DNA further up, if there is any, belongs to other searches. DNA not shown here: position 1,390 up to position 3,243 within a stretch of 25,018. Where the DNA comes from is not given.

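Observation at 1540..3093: Standalone ATPase plus PD-(D/E)XK nuclease gene as a candidate single-gene defence or mobility module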

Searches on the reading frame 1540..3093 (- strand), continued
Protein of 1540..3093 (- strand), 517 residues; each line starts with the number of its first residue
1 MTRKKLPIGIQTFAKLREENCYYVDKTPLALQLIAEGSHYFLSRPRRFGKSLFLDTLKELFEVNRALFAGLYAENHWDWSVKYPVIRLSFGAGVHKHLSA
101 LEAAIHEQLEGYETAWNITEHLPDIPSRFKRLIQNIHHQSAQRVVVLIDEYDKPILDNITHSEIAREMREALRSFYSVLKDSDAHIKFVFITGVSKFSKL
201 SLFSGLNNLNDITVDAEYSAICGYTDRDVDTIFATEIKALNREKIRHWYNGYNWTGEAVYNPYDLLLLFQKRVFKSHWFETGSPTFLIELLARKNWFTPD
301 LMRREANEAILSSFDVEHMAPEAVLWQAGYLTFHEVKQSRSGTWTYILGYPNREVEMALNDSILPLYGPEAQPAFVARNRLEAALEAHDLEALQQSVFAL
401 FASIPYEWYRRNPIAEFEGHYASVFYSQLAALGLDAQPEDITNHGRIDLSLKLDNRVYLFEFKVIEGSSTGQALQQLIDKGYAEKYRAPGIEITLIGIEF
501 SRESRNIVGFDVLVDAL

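Call 60: search_dna_similar(query=window:1540-3093:-, collection=phages, mode=protein, max_rows=15, max_evalue=0.00001)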
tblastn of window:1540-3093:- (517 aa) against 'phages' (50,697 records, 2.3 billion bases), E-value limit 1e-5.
Records with a match: 32; places in all: 34; records where one place covers at least 80% of the query: 12.
Best place of each record, by identity: <60% 32.
By first word of the organism name: Bacteriophage 32.
By host as written in the record: - 32.
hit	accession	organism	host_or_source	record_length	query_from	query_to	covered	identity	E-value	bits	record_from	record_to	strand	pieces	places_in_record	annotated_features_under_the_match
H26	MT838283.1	Bacteriophage sp.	human fecal samples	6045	1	507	98%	37.0%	7e-87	298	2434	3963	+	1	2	record has no annotation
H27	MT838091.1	Bacteriophage sp.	human fecal samples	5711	1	507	97%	36.5%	4e-74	303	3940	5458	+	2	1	record has no annotation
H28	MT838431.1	Bacteriophage sp.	human fecal samples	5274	4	507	97%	35.4%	1e-80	280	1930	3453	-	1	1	record has no annotation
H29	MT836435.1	Bacteriophage sp.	human fecal samples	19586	2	515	99%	34.6%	2e-78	273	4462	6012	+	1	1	record has no annotation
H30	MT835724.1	Bacteriophage sp.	human fecal samples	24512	5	509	98%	35.1%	3e-71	252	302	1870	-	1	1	record has no annotation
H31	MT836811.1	Bacteriophage sp.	human fecal samples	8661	4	507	97%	34.3%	5e-77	269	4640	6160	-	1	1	record has no annotation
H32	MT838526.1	Bacteriophage sp.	human fecal samples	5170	4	507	97%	33.9%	3e-67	241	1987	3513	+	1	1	record has no annotation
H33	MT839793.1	Bacteriophage sp.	human fecal samples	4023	1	508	98%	31.1%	7e-60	219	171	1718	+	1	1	record has no annotation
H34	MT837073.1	Bacteriophage sp.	human fecal samples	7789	4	513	91%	32.7%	4e-49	220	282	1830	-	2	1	record has no annotation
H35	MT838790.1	Bacteriophage sp.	human fecal samples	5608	2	369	71%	38.2%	9e-70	248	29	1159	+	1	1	record has no annotation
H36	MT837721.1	Bacteriophage sp.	human fecal samples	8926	5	372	71%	36.8%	2e-60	221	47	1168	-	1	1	record has no annotation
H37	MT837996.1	Bacteriophage sp.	human fecal samples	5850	125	507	74%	34.5%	2e-53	200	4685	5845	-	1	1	record has no annotation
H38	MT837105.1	Bacteriophage sp.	human fecal samples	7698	1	503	97%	26.1%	5e-23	109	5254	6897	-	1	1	record has no annotation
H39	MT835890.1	Bacteriophage sp.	human fecal samples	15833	3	507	98%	25.8%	6e-21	103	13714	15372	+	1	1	record has no annotation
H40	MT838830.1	Bacteriophage sp.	human fecal samples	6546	4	501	96%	25.4%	1e-23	111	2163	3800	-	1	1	record has no annotation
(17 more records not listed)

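Call 66: search_protein_families(library=padloc, alignment_id=A4, max_evalue=0.00001)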
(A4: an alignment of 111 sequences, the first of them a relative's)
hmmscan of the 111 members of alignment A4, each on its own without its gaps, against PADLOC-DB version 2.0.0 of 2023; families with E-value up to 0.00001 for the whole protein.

A. member 1, L013:778-2766:+ (662 aa): 0 families

B. families by the number of members that match (of 111 scanned): 112 families (the first 25 are shown)
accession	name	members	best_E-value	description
PDLC04135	mad3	3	4.5e-32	mads_3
PDLC04140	mad8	3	1.9e-10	mads_8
PDLC04856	PDC-S05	2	1.2e-53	-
PDLC04869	PDC-S05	2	5.8e-53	-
PDLC04849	PDC-S05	2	1.7e-39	-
PDLC02980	AriA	2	1.6e-07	-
PDLC01699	Cas12f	1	1.3e-52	CAS-V-F; effector__SPE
PDLC00932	Cas12u3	1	6.2e-51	Cas12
PDLC01608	Cas1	1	2.1e-47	"CAS-I,CAS-II,CAS-III,CAS-IV,CAS-V,CAS-VI; acquisition_1"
PDLC01248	Cas1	1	3.1e-44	"CAS-I,CAS-II,CAS-III,CAS-IV,CAS-V,CAS-VI; acquisition_1"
PDLC03963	SoFic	1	6.3e-43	-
PDLC00927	Cas1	1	1.1e-42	CRISPR-associated endonuclease Cas1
PDLC01249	Cas1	1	1.3e-40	"CAS-I,CAS-II,CAS-III,CAS-IV,CAS-V,CAS-VI; acquisition_1"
PDLC01449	Cas1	1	6.9e-39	"CAS-I,CAS-II,CAS-III,CAS-IV,CAS-V,CAS-VI; acquisition_1"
PDLC00928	Cas1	1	1.1e-36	Cas1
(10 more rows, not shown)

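Call 78: fold_search(model_id=the predicted structure, library=viral)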
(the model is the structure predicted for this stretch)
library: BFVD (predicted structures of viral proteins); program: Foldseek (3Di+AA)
matches with E <= 10: 871; with E <= 0.001: 0
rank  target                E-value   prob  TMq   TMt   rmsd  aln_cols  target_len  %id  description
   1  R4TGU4                1.1e-03  1.00  0.16  0.49   7.9       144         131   15  PD-(D/E)XK nuclease [Halogranum tailed virus 1]
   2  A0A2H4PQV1            2.5e-03  0.96  0.23  0.27  13.3       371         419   10  (no name in the UniProt tables at hand)
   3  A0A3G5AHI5            3.0e-03  1.00  0.25  0.25   7.4       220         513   15  Uncharacterized protein [Sylvanvirus sp.]
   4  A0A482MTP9            6.9e-03  0.97  0.15  0.19  11.8       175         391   15  DUF2800 domain-containing protein [Escherichia phage PTXU04]
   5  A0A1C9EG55            7.7e-03  0.87  0.21  0.21  11.0       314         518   11  (no name in the UniProt tables at hand)
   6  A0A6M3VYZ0            8.1e-03  0.99  0.14  0.45   5.5       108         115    8  Putative Holliday junction resolvase [Saccharolobus solfataricus rod-shaped virus 1]
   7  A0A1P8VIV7            8.1e-03  0.90  0.12  0.25  11.7       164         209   12  Nuclear protein [Murid betaherpesvirus 3]
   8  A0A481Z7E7            8.6e-03  1.00  0.28  0.39   7.9       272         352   12  ATPase domain protein [Pithovirus LCPAC104]
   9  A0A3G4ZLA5            9.5e-03  0.84  0.19  0.14   9.6       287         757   13  ATPase [Terrestrivirus sp.]
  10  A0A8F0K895            9.5e-03  0.51  0.12  0.22  15.1       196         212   11  (no name in the UniProt tables at hand)
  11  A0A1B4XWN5            1.0e-02  0.93  0.28  0.39  12.8       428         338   10  Clamp loader subunit [Tenacibaculum phage pT24]
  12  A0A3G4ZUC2            1.5e-02  0.85  0.22  0.21  15.1       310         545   10  Putative AAA family ATPase [Edafosvirus sp.]
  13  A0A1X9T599            1.7e-02  0.99  0.11  0.17   4.0        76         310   18  Uncharacterized protein [Ranid herpesvirus 3]
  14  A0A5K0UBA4            1.8e-02  0.75  0.19  0.11  17.4       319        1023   16  Vesicle-fusing ATPase-like [Yasminevirus sp. GU-2018]
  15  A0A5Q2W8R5            1.9e-02  0.80  0.11  0.37   6.8       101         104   18  (no name in the UniProt tables at hand)
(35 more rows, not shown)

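Call 81: find_encoding_contigs(protein=P0031, flank=6000, max_places=5)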
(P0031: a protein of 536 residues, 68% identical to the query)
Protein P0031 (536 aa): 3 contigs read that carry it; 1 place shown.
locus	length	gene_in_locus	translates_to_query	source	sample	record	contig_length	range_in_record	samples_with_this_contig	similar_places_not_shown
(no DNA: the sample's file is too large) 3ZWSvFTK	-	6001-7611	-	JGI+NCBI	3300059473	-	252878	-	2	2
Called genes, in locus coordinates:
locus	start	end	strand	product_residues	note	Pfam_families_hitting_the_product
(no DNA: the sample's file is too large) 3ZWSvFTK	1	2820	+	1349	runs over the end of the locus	PF13585:CHU_C (faint), PF13860:FlgD_ig (faint), PF18962:Por_Secre_tail (faint)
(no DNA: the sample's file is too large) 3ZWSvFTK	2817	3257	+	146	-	-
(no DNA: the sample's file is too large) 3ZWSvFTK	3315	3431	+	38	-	-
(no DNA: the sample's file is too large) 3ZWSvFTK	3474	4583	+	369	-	-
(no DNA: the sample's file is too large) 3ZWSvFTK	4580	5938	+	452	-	PF01569:PAP2, PF22778:VCPO_2nd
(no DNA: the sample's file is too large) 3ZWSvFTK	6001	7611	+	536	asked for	PF09820:AAA-ATPase_like, PF08011:PDDEXK_9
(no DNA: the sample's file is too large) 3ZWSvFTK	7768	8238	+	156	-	PF00581:Rhodanese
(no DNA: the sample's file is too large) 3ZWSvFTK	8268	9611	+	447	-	PF00067:p450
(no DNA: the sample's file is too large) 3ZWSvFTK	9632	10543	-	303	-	-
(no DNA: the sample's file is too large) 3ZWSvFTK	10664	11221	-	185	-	PF08212:Lipocalin_2, PF00061:Lipocalin (weak)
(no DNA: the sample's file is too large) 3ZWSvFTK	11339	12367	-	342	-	-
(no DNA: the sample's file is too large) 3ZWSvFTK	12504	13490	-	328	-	PF00892:EamA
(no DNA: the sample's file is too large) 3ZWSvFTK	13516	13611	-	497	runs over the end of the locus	PF00171:Aldedh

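Call 84: search_protein_representatives(protein=window:1540-3093:-)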
Query: 517 residues. Proteins with E-value up to 0.001 (for the whole library): 18332; up to 1e-10: 9720; up to 1e-30: 2679. The best 150 are listed.
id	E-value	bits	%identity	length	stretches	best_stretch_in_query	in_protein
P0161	5.5e-179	612.6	54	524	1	1-513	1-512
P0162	4.3e-161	553.6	52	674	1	3-512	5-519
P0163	1.2e-149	515.8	47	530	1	3-513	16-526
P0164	1.7e-149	515.4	49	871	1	3-512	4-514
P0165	1.1e-143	496.2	47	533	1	3-513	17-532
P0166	5.3e-139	480.7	44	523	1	4-511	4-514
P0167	2.2e-137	475.4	45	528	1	4-511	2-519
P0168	5.4e-137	474.1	47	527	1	4-510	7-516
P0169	6.8e-137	473.8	48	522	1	3-511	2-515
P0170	7.2e-136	470.4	44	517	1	2-511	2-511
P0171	9.8e-136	469.9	51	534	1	4-510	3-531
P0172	1.7e-135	469.2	44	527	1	4-511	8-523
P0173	2.0e-135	468.9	46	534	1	2-512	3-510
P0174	6.8e-135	467.2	45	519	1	4-511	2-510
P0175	1.3e-134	466.2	45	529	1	3-515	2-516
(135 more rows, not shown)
